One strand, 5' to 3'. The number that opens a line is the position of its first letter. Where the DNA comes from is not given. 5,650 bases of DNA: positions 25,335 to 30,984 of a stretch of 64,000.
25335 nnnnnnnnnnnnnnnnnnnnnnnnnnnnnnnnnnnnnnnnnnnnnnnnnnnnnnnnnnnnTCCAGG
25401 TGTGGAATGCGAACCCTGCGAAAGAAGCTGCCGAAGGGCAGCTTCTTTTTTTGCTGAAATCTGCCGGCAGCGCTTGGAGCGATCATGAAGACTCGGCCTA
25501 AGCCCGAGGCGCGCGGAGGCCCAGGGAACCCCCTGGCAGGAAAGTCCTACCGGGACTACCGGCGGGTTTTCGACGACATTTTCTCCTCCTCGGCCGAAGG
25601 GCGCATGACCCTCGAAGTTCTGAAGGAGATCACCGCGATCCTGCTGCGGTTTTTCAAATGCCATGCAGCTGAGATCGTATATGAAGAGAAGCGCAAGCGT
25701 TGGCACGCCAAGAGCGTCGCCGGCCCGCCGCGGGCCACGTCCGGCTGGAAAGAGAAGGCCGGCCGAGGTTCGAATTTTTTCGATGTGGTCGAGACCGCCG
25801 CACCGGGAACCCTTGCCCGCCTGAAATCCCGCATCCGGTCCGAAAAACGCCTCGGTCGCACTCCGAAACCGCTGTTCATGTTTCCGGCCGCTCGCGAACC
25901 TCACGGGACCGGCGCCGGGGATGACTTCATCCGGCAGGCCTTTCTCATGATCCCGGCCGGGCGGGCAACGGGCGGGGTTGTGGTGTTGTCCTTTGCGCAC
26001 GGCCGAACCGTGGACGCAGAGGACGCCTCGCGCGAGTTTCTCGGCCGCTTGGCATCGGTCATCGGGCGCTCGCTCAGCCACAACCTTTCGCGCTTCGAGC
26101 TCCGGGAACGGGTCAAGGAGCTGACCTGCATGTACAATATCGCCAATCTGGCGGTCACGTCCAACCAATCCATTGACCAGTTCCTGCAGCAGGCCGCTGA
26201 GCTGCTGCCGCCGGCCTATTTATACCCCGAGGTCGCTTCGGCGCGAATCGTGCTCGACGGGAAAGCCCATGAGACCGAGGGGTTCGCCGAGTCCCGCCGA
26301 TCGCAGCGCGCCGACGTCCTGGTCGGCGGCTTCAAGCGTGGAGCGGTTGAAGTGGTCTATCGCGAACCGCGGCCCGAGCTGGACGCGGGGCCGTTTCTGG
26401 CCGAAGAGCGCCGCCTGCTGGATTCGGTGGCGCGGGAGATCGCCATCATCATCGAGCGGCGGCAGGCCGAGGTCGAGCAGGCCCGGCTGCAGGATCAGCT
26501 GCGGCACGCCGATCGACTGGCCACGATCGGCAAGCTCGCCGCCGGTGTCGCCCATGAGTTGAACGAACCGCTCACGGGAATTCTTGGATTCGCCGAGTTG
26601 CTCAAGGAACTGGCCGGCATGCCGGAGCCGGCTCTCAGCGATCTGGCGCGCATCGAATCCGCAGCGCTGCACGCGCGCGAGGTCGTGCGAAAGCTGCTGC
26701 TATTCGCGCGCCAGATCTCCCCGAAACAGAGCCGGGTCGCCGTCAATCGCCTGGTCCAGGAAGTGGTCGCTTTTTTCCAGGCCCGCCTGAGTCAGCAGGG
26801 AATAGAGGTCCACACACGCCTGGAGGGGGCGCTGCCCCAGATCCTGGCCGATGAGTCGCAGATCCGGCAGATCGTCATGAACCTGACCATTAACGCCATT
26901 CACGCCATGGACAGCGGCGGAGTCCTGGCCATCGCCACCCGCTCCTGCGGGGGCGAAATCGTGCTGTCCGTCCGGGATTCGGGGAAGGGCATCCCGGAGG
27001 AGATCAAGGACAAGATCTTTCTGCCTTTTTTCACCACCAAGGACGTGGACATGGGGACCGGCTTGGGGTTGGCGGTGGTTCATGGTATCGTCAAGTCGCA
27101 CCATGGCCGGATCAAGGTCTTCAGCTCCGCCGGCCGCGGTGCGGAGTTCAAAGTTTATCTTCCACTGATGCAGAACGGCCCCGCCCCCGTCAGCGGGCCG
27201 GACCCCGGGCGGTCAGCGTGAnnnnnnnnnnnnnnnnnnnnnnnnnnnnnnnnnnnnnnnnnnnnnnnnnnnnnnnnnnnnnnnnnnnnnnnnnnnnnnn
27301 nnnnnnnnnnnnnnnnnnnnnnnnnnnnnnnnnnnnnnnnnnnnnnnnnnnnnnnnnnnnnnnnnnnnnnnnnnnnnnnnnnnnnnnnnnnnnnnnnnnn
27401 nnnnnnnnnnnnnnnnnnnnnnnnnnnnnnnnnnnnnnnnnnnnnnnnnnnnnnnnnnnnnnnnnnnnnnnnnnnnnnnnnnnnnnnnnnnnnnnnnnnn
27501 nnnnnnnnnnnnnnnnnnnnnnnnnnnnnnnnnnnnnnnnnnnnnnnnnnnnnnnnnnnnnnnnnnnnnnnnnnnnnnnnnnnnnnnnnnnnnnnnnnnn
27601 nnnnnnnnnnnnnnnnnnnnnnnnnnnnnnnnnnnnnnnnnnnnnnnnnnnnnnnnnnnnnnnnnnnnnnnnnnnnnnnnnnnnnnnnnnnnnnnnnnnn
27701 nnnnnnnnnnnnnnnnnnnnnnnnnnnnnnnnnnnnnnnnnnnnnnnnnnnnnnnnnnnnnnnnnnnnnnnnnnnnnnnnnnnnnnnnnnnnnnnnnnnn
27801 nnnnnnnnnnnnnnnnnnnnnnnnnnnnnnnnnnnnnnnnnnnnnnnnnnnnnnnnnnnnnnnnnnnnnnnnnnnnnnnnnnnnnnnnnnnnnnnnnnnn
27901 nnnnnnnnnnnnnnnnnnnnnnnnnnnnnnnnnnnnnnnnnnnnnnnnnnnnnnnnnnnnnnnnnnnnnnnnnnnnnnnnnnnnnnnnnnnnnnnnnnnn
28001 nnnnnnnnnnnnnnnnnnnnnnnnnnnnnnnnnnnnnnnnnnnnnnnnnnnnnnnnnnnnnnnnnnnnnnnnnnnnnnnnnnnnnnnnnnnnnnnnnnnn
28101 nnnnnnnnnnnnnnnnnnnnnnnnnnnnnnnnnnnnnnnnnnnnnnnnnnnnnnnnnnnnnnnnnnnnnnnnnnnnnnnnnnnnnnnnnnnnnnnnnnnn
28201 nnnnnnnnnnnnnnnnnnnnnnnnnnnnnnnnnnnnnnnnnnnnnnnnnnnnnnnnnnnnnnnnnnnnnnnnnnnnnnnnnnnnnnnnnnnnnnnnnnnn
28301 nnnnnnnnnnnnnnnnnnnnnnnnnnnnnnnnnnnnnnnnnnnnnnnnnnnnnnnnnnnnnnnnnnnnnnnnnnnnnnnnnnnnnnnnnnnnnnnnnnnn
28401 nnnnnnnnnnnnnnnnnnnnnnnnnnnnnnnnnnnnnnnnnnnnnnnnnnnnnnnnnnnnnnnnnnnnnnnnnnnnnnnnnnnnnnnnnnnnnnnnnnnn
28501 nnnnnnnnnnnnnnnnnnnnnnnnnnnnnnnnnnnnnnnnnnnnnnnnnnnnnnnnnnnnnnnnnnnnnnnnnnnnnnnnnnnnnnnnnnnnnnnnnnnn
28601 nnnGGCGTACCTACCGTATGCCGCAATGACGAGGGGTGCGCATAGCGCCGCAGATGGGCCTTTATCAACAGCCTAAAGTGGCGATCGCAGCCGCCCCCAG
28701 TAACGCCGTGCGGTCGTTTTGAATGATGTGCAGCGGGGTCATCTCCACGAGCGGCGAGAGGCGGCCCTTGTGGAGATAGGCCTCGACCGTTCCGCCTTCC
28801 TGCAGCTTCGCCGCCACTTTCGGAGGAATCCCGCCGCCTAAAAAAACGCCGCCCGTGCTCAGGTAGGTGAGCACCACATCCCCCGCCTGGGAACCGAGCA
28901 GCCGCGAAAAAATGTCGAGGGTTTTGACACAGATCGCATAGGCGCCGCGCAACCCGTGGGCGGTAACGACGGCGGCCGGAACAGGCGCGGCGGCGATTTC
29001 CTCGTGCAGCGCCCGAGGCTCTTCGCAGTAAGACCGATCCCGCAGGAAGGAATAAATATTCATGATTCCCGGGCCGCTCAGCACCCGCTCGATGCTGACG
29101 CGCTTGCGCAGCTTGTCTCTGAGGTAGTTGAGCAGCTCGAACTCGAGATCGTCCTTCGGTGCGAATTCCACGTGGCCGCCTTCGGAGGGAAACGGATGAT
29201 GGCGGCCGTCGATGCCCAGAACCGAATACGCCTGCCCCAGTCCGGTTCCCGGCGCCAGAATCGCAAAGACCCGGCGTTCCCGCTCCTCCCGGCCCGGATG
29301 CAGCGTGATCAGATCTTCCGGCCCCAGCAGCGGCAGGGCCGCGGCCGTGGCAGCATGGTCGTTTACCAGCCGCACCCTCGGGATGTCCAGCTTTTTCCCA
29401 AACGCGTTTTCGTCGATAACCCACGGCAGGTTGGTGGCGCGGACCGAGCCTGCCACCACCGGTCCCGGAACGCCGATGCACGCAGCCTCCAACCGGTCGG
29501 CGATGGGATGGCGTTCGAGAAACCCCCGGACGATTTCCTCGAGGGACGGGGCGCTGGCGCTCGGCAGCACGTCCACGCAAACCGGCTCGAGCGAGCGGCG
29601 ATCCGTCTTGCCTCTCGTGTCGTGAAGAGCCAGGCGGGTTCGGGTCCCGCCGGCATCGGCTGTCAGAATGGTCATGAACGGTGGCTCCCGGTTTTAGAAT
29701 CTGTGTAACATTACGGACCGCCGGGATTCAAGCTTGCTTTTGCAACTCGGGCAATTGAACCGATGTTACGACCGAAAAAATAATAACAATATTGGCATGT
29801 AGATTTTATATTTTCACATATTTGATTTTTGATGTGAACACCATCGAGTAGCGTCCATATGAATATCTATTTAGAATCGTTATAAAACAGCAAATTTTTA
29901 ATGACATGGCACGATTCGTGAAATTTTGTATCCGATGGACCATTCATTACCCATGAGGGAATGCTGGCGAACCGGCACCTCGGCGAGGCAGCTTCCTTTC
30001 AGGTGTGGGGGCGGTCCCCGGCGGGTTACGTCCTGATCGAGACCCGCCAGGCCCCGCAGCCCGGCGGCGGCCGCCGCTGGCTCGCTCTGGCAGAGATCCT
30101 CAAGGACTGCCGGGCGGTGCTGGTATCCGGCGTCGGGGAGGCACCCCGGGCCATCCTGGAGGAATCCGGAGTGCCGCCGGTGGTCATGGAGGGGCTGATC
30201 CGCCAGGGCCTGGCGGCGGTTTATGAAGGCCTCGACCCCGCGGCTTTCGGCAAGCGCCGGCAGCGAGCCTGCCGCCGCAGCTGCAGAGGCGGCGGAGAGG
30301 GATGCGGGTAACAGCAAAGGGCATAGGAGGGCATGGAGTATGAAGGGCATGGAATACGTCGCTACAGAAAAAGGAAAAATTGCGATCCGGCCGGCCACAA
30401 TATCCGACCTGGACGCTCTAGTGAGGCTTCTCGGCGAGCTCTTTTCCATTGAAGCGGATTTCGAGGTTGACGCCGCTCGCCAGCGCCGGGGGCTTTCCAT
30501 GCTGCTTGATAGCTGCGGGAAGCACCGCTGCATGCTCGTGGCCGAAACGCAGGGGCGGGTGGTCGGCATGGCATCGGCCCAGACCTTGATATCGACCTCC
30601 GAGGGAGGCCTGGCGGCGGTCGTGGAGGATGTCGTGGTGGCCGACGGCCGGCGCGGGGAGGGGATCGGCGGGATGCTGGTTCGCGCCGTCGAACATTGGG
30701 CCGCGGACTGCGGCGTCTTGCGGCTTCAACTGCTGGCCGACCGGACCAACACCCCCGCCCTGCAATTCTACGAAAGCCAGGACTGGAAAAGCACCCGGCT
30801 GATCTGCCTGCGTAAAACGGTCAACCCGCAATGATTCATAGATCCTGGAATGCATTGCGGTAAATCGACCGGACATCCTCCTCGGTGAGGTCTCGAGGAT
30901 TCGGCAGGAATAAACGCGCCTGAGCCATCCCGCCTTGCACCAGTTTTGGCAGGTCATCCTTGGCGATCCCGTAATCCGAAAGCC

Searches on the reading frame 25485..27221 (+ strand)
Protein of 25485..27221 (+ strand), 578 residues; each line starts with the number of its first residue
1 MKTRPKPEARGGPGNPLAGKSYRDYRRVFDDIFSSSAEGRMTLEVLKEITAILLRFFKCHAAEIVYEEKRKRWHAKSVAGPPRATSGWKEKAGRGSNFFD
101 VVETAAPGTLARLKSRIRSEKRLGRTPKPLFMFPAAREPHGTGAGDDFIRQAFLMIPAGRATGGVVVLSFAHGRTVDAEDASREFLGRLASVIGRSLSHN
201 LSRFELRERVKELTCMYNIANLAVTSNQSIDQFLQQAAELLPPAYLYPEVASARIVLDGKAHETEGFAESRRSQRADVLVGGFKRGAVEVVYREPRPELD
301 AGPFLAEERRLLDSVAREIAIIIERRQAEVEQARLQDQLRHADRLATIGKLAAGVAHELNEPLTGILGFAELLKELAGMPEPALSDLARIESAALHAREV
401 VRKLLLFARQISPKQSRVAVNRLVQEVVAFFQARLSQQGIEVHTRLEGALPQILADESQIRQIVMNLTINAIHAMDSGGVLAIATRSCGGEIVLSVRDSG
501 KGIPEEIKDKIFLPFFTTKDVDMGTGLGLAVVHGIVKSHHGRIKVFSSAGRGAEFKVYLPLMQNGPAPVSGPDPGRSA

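Call 33: search_protein_families(library=pfam, proteins=[window:25485-27221:+], max_evalue=0.00001)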
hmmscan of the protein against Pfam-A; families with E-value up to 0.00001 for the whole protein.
window:25485-27221:+ (578 aa): 2 families
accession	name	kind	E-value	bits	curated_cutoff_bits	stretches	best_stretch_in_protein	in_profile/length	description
PF02518.31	HATPase_c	-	1.1e-23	84.2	26.4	1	456-561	2-109/111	Histidine kinase-, DNA gyrase B-, and HSP90-like ATPase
PF00512.31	HisKA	-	6.8e-12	45.7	26.9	1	349-410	3-63/66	His Kinase A (phospho-acceptor) domain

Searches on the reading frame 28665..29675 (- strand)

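Call 33: search_protein_families(library=pfam, proteins=[window:28665-29675:-], max_evalue=0.00001)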
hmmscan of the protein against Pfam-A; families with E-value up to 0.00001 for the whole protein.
window:28665-29675:- (336 aa): 1 family
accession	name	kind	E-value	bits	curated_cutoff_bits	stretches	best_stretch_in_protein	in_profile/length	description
PF02685.22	Glucokinase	-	1.6e-89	300.5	22.1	1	4-332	1-311/314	Glucokinase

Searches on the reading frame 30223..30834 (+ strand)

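Call 33: search_protein_families(library=pfam, proteins=[window:30223-30834:+], max_evalue=0.00001)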
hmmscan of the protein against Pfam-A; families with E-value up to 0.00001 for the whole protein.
window:30223-30834:+ (203 aa): 2 families
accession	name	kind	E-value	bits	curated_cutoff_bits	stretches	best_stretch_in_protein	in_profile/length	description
PF00583.31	Acetyltransf_1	-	2.5e-14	54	20.7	1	96-185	26-113/116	Acetyltransferase (GNAT) family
PF13508.13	Acetyltransf_7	-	3.6e-12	46.9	27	1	101-188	2-82/84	Acetyltransferase (GNAT) domain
